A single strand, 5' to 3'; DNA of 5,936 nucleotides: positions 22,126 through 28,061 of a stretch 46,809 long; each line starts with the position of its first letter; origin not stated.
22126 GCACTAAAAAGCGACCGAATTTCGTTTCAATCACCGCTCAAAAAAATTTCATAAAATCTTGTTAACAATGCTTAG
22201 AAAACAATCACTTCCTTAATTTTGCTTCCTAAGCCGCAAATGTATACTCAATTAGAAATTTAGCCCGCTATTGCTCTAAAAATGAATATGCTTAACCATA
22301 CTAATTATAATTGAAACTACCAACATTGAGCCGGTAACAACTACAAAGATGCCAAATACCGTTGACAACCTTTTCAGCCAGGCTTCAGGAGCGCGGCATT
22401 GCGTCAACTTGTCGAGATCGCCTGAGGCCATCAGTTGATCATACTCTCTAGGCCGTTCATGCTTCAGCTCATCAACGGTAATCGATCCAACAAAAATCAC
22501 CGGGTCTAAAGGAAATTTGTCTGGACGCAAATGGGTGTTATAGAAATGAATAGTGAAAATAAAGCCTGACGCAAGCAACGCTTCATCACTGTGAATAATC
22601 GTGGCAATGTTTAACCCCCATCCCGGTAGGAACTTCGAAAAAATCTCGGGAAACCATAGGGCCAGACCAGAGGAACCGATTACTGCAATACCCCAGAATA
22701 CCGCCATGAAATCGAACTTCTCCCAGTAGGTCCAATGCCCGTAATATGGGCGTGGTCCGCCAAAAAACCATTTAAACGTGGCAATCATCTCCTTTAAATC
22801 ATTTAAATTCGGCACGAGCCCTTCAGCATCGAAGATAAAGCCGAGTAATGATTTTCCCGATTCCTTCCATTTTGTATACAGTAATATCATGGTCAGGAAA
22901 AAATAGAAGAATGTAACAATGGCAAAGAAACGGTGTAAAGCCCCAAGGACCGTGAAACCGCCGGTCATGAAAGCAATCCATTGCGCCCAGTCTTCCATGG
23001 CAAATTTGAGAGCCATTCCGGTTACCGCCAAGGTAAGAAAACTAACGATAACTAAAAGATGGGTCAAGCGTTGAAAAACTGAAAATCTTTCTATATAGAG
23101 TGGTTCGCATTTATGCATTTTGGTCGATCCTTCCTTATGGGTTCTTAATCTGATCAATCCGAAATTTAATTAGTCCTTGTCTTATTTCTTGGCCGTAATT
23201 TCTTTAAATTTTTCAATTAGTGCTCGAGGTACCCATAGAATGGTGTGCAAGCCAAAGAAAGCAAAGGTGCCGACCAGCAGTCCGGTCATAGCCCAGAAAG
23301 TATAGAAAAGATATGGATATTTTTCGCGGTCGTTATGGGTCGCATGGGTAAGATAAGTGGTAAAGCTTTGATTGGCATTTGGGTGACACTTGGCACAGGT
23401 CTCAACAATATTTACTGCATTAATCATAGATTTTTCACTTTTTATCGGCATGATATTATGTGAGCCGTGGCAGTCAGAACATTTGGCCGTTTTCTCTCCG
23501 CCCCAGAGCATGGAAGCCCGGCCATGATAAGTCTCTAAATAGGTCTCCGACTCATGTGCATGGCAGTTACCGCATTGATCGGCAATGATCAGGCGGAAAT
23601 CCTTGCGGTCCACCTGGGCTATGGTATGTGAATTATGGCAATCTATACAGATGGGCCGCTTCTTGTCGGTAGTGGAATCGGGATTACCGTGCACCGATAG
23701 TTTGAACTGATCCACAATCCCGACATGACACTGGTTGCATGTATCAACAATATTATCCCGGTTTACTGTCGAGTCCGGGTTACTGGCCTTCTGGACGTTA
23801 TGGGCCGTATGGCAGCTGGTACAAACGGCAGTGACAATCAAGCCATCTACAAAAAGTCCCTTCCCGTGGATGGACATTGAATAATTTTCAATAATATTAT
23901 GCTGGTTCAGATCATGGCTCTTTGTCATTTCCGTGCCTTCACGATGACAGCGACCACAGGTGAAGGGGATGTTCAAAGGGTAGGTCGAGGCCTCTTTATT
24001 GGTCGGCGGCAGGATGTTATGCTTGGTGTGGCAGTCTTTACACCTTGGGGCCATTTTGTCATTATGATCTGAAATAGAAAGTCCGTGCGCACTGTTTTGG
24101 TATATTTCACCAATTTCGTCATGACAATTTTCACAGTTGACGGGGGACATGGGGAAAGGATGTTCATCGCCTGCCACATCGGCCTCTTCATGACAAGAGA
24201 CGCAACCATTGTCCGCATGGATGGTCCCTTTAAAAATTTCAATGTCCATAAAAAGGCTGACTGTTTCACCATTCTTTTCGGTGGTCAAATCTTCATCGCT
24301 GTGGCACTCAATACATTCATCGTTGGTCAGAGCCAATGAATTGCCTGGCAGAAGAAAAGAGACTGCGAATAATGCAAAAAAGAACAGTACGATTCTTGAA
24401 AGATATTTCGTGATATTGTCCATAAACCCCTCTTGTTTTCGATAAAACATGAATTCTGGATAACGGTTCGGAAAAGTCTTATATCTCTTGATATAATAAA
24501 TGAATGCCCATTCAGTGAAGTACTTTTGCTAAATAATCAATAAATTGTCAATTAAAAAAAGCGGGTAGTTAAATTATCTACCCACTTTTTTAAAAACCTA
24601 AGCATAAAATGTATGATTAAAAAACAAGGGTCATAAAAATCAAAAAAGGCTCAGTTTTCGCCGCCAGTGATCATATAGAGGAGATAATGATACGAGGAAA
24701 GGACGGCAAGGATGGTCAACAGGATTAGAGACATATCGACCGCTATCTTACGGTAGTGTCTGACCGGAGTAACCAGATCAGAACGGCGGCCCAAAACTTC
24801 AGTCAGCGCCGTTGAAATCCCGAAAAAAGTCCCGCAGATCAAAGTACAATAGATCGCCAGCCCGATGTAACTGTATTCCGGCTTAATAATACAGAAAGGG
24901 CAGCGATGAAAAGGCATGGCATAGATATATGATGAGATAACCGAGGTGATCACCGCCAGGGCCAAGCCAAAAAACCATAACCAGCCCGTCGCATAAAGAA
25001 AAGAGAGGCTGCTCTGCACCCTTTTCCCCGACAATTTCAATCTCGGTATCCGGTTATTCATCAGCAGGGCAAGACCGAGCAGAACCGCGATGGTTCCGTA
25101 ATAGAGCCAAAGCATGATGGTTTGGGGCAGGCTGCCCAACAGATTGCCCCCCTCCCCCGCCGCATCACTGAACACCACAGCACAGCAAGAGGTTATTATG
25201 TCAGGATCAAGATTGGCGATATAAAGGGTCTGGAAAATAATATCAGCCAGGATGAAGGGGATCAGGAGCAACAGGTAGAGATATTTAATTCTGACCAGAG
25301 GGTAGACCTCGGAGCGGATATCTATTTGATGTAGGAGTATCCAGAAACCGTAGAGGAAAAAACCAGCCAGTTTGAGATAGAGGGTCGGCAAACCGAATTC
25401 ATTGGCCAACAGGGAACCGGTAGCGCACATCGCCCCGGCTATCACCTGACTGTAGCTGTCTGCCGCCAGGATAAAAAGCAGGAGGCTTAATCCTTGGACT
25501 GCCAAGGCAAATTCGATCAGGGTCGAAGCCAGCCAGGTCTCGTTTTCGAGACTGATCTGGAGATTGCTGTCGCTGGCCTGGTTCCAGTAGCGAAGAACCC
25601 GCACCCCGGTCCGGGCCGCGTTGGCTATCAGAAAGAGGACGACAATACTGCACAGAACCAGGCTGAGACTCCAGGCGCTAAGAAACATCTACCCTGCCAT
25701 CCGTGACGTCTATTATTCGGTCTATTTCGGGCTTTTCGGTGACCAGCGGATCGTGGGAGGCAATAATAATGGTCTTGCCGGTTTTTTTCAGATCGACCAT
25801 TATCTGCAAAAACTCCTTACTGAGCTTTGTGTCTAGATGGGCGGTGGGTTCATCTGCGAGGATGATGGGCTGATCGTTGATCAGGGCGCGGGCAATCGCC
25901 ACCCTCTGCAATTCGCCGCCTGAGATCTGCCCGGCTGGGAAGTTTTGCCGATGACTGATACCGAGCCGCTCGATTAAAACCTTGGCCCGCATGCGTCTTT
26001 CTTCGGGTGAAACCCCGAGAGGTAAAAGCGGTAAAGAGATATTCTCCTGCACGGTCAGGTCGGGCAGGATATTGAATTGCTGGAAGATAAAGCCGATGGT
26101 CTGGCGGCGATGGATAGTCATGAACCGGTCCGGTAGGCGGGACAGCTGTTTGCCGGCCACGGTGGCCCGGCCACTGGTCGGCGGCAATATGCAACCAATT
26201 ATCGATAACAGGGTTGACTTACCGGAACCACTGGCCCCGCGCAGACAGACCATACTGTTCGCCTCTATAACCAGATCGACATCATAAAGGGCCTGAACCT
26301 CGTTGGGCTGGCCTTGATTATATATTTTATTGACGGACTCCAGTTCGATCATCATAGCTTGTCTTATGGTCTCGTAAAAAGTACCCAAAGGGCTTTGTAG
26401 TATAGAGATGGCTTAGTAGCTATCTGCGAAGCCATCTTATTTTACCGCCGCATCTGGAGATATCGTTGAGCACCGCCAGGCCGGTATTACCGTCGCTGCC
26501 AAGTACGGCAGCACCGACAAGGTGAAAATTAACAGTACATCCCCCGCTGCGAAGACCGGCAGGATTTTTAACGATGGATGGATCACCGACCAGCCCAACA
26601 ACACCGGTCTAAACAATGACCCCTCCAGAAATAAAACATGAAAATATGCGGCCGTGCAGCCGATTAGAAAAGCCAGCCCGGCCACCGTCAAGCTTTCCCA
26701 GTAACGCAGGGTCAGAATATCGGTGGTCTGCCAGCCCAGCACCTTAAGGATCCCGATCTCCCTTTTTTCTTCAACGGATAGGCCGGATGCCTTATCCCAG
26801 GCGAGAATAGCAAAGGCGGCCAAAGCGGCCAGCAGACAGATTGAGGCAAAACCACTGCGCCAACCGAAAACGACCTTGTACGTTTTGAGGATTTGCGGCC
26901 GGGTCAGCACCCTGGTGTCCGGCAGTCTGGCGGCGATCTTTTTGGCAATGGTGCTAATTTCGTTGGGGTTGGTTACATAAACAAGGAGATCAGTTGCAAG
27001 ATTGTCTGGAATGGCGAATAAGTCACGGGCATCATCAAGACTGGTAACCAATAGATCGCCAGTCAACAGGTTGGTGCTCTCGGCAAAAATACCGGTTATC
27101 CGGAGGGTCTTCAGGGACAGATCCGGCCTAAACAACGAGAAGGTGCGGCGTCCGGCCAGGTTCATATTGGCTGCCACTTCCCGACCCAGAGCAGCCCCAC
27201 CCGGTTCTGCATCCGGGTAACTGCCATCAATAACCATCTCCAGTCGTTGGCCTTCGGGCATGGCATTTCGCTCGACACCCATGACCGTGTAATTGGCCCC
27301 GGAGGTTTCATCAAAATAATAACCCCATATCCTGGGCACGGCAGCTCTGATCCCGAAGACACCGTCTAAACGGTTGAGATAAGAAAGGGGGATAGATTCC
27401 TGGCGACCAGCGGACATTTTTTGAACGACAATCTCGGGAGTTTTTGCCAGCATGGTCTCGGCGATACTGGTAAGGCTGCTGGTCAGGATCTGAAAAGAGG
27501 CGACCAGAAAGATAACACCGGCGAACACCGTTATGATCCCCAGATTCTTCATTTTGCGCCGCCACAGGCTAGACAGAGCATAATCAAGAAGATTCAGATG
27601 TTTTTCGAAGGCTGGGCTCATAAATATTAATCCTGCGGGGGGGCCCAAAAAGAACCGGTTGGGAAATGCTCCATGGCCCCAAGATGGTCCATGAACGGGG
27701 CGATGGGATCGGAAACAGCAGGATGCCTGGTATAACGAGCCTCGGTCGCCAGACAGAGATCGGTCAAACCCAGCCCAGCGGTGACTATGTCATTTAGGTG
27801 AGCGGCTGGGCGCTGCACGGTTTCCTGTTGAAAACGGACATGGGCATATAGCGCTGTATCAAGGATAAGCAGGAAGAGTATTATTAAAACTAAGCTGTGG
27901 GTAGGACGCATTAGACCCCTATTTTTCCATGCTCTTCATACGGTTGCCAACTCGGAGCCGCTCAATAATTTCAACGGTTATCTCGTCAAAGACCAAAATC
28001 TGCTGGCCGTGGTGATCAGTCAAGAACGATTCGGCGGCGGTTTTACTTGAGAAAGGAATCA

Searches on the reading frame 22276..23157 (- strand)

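Call 21: search_protein_families(library=pfam, proteins=[window:22276-23157:-], max_evalue=0.001)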
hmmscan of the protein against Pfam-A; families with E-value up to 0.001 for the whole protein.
window:22276-23157:- (293 aa): 1 family
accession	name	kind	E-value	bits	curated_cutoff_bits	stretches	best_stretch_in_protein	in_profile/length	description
PF01292.26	Ni_hydr_CYTB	-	3.1e-07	30.8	30.1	1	24-205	1-159/179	Prokaryotic cytochrome b561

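Call 36: search_protein_families(library=ncbifam, proteins=[window:22276-23157:-], max_evalue=0.01)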
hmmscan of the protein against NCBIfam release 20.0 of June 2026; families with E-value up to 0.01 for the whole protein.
window:22276-23157:- (293 aa): 1 family
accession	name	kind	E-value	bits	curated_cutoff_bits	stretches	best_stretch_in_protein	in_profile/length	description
TIGR01583.1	formate-DH-gamm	equivalog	4.8e-08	33.2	115.85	1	22-206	2-167/204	formate dehydrogenase subunit gamma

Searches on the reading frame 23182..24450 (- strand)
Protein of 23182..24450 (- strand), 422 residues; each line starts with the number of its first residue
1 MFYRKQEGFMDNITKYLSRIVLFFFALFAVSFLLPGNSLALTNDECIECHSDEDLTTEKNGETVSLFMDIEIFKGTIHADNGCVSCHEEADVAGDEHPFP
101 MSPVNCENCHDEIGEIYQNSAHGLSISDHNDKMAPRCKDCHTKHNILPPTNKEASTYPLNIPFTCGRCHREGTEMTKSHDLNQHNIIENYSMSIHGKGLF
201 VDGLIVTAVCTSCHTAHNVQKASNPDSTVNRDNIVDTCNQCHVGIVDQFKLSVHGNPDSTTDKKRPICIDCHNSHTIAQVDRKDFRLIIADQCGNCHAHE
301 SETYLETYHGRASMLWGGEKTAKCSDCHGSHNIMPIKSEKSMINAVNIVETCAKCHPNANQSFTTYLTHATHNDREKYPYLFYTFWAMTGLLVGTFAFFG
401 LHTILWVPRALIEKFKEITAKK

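Call 21: search_protein_families(library=pfam, proteins=[window:23182-24450:-], max_evalue=0.001)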
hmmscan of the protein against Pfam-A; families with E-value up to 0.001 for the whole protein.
window:23182-24450:- (422 aa): 5 families
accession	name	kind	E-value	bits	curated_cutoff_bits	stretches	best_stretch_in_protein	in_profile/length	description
PF14522.11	Cytochrome_C7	-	1.8e-15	57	24.8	1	236-297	14-66/67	Cytochrome c7 and related cytochrome c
PF14537.11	Cytochrom_c3_2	-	1.9e-13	51.1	25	1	78-169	2-78/79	Cytochrome c3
PF09699.15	Paired_CXXCH_1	-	1.3e-11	44.5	20.6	0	209-242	8-36/41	Doubled CXXCH motif (Paired_CXXCH_1)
PF22113.1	Mtrc-MtrF_II-IV_dom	-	1.8e-09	37.8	30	0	321-365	6-44/176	Outer membrane cytochrome MtrC/MtrF-like, domains II/IV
PF02085.21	Cytochrom_CIII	-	1.8e-07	31.9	22.9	0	73-169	23-101/101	Class III cytochrome C family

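Call 36: search_protein_families(library=ncbifam, proteins=[window:23182-24450:-], max_evalue=0.01)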
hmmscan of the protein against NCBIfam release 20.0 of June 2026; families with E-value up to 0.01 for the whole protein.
window:23182-24450:- (422 aa): 4 families
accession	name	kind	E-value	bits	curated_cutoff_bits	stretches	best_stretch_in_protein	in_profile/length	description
TIGR04257.1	nanowire_3heme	domain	9.9e-09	35.2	40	1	127-172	18-61/75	c(7)-type cytochrome triheme domain-containing protein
NF041028.1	decahem_GSU2203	exception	9.4e-06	25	325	0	105-301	38-211/317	GSU2203 family decaheme c-type cytochrome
TIGR03146.1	cyt_nit_nrfB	equivalog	0.00019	21.7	166.6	0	135-274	12-143/145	cytochrome c nitrite reductase pentaheme subunit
NF008659.0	PRK11659.1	equivalog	0.00063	19.5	184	0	79-116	45-88/188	cytochrome c nitrite reductase pentaheme subunit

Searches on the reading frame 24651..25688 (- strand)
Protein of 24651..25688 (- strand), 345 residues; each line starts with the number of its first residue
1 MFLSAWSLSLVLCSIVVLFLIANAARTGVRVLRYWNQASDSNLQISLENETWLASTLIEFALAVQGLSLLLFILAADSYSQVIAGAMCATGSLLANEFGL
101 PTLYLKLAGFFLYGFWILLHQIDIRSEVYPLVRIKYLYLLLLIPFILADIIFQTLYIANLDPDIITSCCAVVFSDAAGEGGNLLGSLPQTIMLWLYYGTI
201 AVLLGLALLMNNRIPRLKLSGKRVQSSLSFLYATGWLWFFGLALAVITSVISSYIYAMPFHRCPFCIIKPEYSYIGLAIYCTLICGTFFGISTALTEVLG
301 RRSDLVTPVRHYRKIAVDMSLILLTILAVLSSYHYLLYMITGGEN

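Call 21: search_protein_families(library=pfam, proteins=[window:24651-25688:-], max_evalue=0.001)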
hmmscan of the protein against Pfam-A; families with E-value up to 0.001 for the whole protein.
window:24651-25688:- (345 aa): 0 families

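Call 36: search_protein_families(library=ncbifam, proteins=[window:24651-25688:-], max_evalue=0.01)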
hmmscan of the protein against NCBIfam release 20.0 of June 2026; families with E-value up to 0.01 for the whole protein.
window:24651-25688:- (345 aa): 0 families

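Call 69: search_protein_families(library=pfam, proteins=[window:24651-25688:-], max_evalue=1)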
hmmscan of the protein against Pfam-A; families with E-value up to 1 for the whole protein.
window:24651-25688:- (345 aa): 1 family
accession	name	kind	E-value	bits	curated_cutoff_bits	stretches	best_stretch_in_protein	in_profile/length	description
PF24364.1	DUF7520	-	0.029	14.8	27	1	265-304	38-77/78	Family of unknown function (DUF7520)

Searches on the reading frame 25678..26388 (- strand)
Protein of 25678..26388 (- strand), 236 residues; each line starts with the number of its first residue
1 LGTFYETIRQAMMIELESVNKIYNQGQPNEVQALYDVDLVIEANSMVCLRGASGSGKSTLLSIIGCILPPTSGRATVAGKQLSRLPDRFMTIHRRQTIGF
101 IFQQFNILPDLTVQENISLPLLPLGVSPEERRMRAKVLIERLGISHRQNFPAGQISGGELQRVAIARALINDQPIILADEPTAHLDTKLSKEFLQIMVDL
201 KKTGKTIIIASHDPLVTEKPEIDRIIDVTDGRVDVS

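Call 18: search_protein_families(library=pfam, proteins=[window:25678-26388:-], max_evalue=0.001)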
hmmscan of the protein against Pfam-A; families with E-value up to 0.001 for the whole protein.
window:25678-26388:- (236 aa): 4 families
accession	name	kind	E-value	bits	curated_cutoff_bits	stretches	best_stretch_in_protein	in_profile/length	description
PF00005.33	ABC_tran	-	2.4e-31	109.6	25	1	36-183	3-137/137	ABC transporter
PF13304.12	AAA_21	-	1.5e-11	45.4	27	1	138-216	221-302/304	AAA domain, putative AbiEii toxin, Type IV TA system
PF02463.25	SMC_N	-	3e-06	27.3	40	1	147-229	135-215/220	RecF/RecN/SMC N terminal domain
PF13555.12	AAA_29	-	0.00035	20.7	27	1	40-72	18-50/61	P-loop containing region of AAA domain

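Call 36: search_protein_families(library=ncbifam, proteins=[window:25678-26388:-], max_evalue=0.01)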
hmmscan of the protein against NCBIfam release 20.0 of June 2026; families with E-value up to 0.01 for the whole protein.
window:25678-26388:- (236 aa): 193 families (the best 25 are shown)
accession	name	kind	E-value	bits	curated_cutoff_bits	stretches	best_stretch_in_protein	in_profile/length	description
NF007826.0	PRK10535.1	equivalog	2.9e-61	207.6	966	1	12-233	3-221/648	macrolide ABC transporter ATP-binding protein/permease MacB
TIGR02673.1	FtsE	equivalog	2.4e-56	190.8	264.85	1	13-231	1-213/214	cell division ATP-binding protein FtsE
TIGR02211.1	LolD_lipo_ex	equivalog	1.4e-54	184.9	307.75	1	13-233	1-219/221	lipoprotein-releasing ABC transporter ATP-binding protein LolD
TIGR03608.1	L_ocin_972_ABC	subfamily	3.6e-52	176.8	254.85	1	30-227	10-205/206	putative bacteriocin export ABC transporter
NF038007.1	ABC_ATP_DarD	equivalog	8e-50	169.3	375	1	13-232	1-217/218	darobactin export ABC transporter ATP-binding protein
TIGR02982.1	heterocyst_DevA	subfamily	1.4e-48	165.4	295.8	1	14-233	2-219/220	ABC exporter ATP-binding subunit, DevA family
NF008639.0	PRK11629.1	equivalog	1.9e-45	155.1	360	1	12-233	5-224/234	lipoprotein-releasing ABC transporter ATP-binding protein LolD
NF007879.0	PRK10584.1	equivalog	4.5e-43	147.6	336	1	13-233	6-224/228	putative ABC transporter ATP-binding protein YbbA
TIGR02315.1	ABC_phnC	equivalog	3.4e-41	141.3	266.1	1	13-233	1-224/243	phosphonate ABC transporter ATP-binding protein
NF008338.0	PRK11124.1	equivalog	6.4e-40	137.2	369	1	12-232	1-218/242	arginine ABC transporter ATP-binding protein ArtP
TIGR02314.1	ABC_MetN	equivalog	2e-39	135.6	499.7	1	13-216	1-203/343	methionine ABC transporter ATP-binding protein MetN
NF007027.0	PRK09493.1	equivalog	7.4e-39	133.5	379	1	13-233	1-214/240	glutamine ABC transporter ATP-binding protein GlnQ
TIGR04521.1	ECF_ATPase_2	equivalog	1.8e-38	132.3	330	1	14-213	1-204/279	energy-coupling factor transporter ATPase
NF040933.2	ABC_arch_GlcV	equivalog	3.2e-38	131.5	450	1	13-214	2-202/357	glucose ABC transporter ATP-binding protein GlcV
TIGR02857.1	CydD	equivalog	2.7e-37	128.9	435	1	11-227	319-528/529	thiol reductant ABC exporter subunit CydD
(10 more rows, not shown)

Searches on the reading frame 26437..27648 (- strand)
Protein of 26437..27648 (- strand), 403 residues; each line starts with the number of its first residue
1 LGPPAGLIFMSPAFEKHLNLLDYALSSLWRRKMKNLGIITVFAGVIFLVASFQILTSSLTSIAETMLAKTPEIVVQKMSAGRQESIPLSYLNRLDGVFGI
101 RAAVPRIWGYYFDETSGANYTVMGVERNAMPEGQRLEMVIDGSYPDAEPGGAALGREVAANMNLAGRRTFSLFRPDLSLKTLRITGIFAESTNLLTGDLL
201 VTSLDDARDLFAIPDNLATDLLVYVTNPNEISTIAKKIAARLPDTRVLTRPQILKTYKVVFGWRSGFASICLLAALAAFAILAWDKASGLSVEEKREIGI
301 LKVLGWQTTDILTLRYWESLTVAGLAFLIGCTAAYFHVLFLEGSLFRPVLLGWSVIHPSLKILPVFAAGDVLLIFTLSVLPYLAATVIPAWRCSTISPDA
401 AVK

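Call 18: search_protein_families(library=pfam, proteins=[window:26437-27648:-], max_evalue=0.001)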
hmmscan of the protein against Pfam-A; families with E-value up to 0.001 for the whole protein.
window:26437-27648:- (403 aa): 2 families
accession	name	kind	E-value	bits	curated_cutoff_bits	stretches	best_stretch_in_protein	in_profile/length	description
PF02687.27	FtsX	-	1.2e-07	32.3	25.5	1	292-398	24-120/120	FtsX-like permease C-terminal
PF12704.14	MacB_PCD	-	1.1e-06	29.5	27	1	38-239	5-205/207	MacB-like periplasmic core domain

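Call 36: search_protein_families(library=ncbifam, proteins=[window:26437-27648:-], max_evalue=0.01)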
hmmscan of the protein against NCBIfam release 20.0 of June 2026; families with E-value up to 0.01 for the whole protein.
window:26437-27648:- (403 aa): 2 families
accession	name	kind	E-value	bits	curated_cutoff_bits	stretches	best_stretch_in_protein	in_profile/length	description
TIGR02212.1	lolCE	equivalog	2e-12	46.8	362.45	1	36-401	26-407/411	lipoprotein-releasing ABC transporter permease subunit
TIGR03434.1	ADOP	subfamily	0.0015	16.7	622.3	1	294-401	707-799/803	ADOP family duplicated permease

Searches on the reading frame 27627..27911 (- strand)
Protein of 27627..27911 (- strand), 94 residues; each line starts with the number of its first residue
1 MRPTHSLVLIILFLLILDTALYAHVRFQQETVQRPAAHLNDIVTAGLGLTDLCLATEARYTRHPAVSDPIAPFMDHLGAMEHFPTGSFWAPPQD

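Call 18: search_protein_families(library=pfam, proteins=[window:27627-27911:-], max_evalue=0.001)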
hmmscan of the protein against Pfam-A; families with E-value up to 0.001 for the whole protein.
window:27627-27911:- (94 aa): 0 families

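Call 36: search_protein_families(library=ncbifam, proteins=[window:27627-27911:-], max_evalue=0.01)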
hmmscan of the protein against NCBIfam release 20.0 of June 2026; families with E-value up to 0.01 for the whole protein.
window:27627-27911:- (94 aa): 0 families

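Call 69: search_protein_families(library=pfam, proteins=[window:27627-27911:-], max_evalue=1)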
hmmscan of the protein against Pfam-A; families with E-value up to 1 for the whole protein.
window:27627-27911:- (94 aa): 0 families
